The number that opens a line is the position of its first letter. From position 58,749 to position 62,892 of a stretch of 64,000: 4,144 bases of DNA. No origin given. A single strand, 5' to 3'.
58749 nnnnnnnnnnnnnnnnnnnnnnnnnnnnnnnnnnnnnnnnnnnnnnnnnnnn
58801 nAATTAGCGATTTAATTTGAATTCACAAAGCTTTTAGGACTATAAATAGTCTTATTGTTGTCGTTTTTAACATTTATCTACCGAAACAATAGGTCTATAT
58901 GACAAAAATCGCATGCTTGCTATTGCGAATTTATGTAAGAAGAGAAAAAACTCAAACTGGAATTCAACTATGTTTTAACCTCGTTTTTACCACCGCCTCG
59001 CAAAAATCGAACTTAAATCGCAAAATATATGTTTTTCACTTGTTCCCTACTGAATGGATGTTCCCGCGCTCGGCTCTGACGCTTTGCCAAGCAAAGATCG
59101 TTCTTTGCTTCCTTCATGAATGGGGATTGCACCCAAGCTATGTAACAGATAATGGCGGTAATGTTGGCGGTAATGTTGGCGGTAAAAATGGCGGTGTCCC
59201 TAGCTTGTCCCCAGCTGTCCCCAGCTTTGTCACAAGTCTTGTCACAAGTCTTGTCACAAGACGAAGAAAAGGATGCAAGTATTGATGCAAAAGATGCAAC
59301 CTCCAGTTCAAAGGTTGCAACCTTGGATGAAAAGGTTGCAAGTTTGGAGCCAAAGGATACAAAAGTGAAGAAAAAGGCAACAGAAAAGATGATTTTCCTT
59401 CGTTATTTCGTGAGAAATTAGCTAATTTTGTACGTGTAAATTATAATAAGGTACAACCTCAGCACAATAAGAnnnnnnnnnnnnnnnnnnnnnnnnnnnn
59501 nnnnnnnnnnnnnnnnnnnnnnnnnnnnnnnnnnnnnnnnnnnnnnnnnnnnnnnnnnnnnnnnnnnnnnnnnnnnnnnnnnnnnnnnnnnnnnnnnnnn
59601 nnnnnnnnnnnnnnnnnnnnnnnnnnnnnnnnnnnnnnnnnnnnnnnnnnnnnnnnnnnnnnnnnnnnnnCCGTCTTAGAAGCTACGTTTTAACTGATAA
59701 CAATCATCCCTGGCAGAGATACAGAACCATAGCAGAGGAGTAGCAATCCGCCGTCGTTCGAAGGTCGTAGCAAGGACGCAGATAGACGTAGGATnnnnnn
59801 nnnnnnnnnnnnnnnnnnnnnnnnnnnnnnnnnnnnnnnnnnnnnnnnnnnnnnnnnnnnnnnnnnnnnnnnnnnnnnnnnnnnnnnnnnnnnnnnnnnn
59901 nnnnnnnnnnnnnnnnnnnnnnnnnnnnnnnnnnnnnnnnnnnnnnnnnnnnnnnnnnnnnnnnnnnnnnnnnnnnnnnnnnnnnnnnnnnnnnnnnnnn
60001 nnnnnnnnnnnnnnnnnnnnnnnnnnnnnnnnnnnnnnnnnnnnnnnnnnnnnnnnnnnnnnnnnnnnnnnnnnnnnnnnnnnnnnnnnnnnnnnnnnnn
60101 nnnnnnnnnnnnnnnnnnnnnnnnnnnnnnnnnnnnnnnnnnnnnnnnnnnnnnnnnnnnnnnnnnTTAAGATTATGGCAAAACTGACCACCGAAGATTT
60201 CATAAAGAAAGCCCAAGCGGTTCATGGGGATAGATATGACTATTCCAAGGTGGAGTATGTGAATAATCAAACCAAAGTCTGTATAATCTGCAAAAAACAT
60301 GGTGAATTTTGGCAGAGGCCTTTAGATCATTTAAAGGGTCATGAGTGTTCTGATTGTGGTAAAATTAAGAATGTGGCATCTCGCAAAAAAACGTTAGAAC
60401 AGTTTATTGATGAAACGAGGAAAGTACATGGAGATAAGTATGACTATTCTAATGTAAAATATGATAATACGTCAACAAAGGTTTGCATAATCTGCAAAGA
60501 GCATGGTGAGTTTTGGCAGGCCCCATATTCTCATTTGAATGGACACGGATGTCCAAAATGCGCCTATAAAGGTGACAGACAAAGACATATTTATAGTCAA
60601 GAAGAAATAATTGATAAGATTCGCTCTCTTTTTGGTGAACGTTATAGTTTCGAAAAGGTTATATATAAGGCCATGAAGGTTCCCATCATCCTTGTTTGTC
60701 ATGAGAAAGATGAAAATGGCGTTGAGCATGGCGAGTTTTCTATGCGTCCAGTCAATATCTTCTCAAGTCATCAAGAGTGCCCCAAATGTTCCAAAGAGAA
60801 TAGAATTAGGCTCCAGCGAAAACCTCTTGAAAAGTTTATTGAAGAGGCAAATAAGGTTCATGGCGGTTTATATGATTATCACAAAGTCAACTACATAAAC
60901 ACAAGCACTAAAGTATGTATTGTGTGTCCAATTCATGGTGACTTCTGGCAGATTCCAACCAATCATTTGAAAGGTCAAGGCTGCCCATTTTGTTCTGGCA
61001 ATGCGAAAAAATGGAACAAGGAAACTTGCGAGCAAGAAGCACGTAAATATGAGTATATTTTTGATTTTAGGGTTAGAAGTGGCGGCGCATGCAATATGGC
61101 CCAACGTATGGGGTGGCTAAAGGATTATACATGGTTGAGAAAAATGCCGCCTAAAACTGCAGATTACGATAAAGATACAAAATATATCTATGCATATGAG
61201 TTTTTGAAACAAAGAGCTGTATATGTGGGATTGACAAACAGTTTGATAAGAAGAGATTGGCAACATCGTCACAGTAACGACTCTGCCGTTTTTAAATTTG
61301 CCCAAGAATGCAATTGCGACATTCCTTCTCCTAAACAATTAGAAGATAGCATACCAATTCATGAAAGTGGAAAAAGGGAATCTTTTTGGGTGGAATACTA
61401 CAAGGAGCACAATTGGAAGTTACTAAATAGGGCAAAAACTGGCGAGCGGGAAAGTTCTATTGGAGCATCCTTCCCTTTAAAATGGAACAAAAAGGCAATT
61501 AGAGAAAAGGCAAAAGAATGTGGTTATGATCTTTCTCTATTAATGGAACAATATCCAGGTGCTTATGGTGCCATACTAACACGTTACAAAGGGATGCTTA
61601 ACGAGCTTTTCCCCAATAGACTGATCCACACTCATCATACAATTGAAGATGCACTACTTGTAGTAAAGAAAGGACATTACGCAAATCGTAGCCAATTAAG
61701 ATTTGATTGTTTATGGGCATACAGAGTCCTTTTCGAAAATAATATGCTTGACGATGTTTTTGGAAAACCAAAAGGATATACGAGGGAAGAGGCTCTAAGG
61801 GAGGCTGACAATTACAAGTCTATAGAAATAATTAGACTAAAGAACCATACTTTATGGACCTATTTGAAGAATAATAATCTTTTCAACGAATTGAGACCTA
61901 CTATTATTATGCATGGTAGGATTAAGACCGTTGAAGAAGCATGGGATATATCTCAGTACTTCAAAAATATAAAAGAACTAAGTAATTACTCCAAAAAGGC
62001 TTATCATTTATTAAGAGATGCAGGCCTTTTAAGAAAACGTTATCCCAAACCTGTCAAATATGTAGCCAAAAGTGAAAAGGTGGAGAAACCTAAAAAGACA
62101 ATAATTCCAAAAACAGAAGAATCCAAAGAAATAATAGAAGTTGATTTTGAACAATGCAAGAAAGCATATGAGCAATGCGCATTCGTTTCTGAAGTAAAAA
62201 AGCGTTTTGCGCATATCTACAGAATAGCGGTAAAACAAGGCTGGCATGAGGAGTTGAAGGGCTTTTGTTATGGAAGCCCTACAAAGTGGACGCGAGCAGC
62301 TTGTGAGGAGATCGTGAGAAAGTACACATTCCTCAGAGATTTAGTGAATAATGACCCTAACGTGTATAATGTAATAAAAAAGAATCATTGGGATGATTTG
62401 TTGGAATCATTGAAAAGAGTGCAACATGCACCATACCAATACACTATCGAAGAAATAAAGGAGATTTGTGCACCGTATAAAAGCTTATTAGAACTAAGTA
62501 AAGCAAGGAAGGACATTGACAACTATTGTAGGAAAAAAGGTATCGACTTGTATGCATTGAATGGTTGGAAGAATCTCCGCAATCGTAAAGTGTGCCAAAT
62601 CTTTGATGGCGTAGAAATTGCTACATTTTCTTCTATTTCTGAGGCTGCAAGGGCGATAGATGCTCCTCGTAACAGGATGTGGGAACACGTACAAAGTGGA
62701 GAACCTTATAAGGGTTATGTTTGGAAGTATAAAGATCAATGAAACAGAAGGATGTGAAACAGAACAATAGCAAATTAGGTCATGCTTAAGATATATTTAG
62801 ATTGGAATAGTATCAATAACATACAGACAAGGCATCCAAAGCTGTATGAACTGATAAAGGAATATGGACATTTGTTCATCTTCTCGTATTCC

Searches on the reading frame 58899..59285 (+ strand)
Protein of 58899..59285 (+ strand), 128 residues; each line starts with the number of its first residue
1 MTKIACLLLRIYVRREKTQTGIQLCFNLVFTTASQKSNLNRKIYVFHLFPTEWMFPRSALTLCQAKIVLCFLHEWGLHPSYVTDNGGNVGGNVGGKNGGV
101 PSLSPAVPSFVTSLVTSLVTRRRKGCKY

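Call 8: search_protein_families(library=pfam, proteins=[window:58899-59285:+], max_evalue=0.01)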
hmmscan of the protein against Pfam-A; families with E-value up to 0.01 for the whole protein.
window:58899-59285:+ (128 aa): 0 families

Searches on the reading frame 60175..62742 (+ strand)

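Call 8: search_protein_families(library=pfam, proteins=[window:60175-62742:+], max_evalue=0.01)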
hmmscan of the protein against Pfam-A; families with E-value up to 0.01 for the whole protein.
window:60175-62742:+ (855 aa): 1 family
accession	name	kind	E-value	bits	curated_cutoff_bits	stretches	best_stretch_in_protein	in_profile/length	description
PF14311.12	DUF4379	-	1.2e-06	29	24.5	0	92-131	16-55/56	Probable Treble clef zinc finger domain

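Call 9: search_protein_families(library=padloc, proteins=[window:60175-62742:+], max_evalue=0.001)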
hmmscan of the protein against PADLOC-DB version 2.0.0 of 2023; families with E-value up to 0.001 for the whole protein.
window:60175-62742:+ (855 aa): 0 families
